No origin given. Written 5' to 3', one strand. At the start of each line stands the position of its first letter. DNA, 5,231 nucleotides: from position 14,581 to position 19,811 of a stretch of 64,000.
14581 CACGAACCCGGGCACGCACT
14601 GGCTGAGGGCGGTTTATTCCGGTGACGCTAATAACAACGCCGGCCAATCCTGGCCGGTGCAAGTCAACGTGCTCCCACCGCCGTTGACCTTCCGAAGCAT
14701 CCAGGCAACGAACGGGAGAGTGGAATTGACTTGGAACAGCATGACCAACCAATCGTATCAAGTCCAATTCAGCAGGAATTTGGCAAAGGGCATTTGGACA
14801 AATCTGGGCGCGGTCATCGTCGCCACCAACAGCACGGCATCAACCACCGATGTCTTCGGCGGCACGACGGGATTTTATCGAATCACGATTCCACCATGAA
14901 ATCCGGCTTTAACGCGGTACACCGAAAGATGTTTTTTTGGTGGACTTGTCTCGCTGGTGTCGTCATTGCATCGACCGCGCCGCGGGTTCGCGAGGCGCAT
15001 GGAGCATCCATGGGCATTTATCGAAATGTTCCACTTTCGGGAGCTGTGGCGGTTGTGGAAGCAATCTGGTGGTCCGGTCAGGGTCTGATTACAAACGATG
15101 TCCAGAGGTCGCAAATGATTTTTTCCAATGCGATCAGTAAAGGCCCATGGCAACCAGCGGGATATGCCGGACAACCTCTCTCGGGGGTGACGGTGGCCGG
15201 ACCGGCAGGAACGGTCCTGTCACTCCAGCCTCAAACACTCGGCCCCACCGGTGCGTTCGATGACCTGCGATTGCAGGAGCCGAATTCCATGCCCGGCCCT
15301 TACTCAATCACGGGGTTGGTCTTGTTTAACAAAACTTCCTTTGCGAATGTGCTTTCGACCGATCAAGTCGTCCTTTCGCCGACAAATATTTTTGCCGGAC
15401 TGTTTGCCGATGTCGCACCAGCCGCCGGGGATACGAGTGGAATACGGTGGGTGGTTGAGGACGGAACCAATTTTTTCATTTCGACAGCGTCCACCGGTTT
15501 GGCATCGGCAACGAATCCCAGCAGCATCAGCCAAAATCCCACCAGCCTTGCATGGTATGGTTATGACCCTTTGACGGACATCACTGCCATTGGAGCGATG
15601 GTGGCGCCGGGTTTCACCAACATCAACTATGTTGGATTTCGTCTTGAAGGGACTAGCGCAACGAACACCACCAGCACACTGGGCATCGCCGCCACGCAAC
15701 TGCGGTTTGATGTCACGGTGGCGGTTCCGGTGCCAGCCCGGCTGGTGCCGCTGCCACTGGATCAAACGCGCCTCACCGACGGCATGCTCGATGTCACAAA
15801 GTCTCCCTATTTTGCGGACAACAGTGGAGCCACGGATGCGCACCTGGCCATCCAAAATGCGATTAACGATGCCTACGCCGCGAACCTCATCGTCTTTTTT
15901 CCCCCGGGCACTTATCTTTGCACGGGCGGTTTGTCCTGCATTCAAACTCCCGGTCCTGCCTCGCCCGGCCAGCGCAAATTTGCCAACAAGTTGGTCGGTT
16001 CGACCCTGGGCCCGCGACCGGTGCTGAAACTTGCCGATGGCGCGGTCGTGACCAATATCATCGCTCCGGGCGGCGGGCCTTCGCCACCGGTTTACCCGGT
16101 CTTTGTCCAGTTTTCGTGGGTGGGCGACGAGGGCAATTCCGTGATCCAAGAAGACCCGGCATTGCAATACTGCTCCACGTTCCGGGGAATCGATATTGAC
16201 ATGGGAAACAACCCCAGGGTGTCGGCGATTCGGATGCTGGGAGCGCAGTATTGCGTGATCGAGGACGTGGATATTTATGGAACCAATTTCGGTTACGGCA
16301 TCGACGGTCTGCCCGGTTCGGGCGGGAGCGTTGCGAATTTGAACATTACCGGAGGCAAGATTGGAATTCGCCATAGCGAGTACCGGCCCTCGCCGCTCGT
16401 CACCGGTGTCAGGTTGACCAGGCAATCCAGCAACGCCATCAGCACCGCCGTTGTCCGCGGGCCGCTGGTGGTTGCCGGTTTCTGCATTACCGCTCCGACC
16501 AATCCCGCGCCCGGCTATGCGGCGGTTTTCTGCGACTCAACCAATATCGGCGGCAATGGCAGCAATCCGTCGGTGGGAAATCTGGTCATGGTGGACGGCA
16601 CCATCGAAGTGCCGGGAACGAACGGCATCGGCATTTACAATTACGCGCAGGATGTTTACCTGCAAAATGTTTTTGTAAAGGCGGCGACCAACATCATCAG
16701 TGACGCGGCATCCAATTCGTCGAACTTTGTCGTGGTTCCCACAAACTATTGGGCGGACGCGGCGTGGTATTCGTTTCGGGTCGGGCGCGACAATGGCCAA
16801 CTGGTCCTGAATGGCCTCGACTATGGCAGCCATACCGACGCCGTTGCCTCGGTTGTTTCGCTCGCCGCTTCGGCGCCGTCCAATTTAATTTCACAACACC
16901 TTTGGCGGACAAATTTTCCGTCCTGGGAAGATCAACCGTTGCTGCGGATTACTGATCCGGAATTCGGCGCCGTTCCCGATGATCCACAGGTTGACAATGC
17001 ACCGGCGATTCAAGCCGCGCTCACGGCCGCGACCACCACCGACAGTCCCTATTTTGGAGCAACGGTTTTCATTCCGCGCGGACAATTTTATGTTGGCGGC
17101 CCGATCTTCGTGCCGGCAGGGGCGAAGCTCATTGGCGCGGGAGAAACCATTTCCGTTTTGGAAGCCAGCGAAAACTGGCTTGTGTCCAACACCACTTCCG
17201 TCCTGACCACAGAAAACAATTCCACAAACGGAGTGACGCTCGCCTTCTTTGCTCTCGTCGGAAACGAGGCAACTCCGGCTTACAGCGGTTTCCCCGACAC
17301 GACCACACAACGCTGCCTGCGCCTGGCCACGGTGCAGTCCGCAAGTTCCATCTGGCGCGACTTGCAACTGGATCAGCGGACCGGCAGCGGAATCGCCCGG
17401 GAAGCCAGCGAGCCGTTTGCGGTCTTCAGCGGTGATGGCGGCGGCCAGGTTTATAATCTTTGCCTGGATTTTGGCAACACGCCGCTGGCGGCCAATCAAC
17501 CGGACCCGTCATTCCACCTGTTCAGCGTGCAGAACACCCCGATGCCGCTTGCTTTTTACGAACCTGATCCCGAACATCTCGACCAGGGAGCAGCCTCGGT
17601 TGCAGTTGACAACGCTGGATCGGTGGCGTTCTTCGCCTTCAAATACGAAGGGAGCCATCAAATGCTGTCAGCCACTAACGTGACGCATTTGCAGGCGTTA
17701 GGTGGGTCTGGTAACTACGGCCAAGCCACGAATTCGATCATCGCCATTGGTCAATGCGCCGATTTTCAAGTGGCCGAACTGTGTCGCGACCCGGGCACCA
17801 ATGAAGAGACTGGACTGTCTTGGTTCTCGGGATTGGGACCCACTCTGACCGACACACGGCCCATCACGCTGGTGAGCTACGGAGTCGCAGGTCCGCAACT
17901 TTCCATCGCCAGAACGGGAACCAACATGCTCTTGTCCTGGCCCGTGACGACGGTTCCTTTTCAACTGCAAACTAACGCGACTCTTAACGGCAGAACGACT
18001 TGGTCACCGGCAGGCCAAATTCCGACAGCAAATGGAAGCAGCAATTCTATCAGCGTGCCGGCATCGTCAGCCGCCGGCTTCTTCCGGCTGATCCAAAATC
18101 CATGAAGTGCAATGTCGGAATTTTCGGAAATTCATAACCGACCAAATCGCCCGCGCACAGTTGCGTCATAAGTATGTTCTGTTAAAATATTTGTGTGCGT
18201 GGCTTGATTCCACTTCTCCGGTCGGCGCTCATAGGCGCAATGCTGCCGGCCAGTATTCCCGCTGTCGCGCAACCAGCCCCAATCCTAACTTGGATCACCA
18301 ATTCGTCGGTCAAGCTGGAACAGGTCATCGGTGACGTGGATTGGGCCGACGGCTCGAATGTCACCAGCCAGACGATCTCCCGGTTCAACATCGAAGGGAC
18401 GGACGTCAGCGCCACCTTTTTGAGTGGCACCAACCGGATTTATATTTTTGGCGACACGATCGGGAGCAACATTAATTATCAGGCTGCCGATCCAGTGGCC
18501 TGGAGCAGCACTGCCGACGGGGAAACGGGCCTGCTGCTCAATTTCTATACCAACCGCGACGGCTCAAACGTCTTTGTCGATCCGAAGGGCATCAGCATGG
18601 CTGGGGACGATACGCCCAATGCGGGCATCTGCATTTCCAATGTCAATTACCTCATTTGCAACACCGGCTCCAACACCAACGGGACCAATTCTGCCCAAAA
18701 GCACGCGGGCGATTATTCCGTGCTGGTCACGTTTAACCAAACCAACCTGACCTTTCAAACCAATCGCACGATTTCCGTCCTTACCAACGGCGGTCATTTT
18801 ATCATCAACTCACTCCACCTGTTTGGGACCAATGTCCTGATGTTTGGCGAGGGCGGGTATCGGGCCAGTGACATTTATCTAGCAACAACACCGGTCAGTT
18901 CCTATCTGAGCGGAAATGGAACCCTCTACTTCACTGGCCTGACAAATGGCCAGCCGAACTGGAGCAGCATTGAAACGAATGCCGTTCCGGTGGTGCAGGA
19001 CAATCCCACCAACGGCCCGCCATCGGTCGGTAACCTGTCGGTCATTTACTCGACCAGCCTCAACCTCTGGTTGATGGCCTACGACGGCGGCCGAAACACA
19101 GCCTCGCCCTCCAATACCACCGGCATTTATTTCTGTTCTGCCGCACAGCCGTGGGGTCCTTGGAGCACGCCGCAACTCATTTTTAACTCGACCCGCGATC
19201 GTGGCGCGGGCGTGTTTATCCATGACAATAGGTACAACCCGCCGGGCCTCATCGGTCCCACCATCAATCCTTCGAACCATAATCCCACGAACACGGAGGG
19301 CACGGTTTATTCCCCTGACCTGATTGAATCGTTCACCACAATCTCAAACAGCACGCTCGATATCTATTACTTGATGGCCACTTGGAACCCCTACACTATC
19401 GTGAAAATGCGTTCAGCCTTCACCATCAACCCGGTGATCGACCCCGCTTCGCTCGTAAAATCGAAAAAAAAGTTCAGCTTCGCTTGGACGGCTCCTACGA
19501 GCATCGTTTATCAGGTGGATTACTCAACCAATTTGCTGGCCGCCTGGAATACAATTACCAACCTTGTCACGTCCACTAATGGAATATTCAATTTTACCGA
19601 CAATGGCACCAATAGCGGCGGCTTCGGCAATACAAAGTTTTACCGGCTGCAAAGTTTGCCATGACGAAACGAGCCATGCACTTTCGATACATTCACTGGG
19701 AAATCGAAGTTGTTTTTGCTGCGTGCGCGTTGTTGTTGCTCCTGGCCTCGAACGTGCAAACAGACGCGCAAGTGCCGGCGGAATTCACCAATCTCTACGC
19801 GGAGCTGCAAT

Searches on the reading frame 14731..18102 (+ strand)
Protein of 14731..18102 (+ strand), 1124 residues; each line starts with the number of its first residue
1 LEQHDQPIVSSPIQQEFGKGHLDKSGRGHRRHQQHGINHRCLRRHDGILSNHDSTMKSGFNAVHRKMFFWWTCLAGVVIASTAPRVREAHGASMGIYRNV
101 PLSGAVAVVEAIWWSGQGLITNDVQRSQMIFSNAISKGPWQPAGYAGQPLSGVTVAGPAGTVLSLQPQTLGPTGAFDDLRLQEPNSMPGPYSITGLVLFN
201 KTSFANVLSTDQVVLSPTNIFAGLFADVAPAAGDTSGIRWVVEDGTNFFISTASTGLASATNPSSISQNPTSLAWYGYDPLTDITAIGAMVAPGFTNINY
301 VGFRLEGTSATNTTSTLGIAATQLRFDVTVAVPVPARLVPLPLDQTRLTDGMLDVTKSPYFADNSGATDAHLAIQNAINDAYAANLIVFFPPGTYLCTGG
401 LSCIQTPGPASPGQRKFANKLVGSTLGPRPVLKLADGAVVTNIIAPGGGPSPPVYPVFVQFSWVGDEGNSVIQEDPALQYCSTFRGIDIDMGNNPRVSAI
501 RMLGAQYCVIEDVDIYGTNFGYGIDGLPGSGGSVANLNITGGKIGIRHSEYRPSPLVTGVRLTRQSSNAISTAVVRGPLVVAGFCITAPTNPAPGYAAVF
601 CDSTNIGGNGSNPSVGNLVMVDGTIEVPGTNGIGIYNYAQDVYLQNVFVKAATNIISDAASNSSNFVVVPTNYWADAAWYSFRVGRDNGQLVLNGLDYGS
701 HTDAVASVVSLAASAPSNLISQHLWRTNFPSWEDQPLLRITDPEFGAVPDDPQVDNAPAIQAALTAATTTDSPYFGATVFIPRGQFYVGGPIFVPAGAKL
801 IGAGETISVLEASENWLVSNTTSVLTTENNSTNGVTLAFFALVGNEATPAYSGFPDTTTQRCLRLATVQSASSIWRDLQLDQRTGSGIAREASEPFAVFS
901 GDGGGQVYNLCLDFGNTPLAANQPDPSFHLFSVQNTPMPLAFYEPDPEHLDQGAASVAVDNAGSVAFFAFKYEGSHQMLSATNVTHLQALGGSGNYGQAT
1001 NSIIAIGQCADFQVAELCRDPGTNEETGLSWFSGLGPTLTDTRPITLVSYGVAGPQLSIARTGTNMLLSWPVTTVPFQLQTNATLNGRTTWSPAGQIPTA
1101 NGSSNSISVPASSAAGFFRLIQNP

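Call 88: search_protein_families(library=pfam, proteins=[window:14731-18102:+], max_evalue=0.001)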
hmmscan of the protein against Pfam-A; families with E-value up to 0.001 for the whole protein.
window:14731-18102:+ (1124 aa): 1 family
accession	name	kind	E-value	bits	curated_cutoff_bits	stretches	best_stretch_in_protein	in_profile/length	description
PF12708.12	Pect-lyase_RHGA_epim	-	7.8e-23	81.8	27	2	362-549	9-172/213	Rhamnogalacturonase A/epimerase, pectate lyase-like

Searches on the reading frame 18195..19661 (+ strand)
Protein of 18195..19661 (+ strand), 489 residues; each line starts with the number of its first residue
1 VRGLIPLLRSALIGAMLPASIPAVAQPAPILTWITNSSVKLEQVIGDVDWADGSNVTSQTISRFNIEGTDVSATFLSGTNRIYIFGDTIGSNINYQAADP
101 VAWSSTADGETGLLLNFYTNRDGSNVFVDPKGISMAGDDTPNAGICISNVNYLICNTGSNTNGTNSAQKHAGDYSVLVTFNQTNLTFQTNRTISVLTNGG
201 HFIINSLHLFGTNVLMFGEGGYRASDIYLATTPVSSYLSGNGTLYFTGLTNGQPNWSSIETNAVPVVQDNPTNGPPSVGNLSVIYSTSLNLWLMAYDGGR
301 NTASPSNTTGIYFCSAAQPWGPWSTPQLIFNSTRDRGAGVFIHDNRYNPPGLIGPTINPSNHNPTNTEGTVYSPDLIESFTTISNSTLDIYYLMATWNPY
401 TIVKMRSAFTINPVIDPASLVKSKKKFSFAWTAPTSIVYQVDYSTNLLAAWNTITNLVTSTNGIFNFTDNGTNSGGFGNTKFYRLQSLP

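Call 88: search_protein_families(library=pfam, proteins=[window:18195-19661:+], max_evalue=0.001)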
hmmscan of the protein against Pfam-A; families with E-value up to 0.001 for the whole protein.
window:18195-19661:+ (489 aa): 1 family
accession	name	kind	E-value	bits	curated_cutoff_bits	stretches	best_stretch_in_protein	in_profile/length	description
PF13810.12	DUF4185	-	3.9e-22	79.3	39.5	1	58-406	4-309/309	Domain of unknown function (DUF4185)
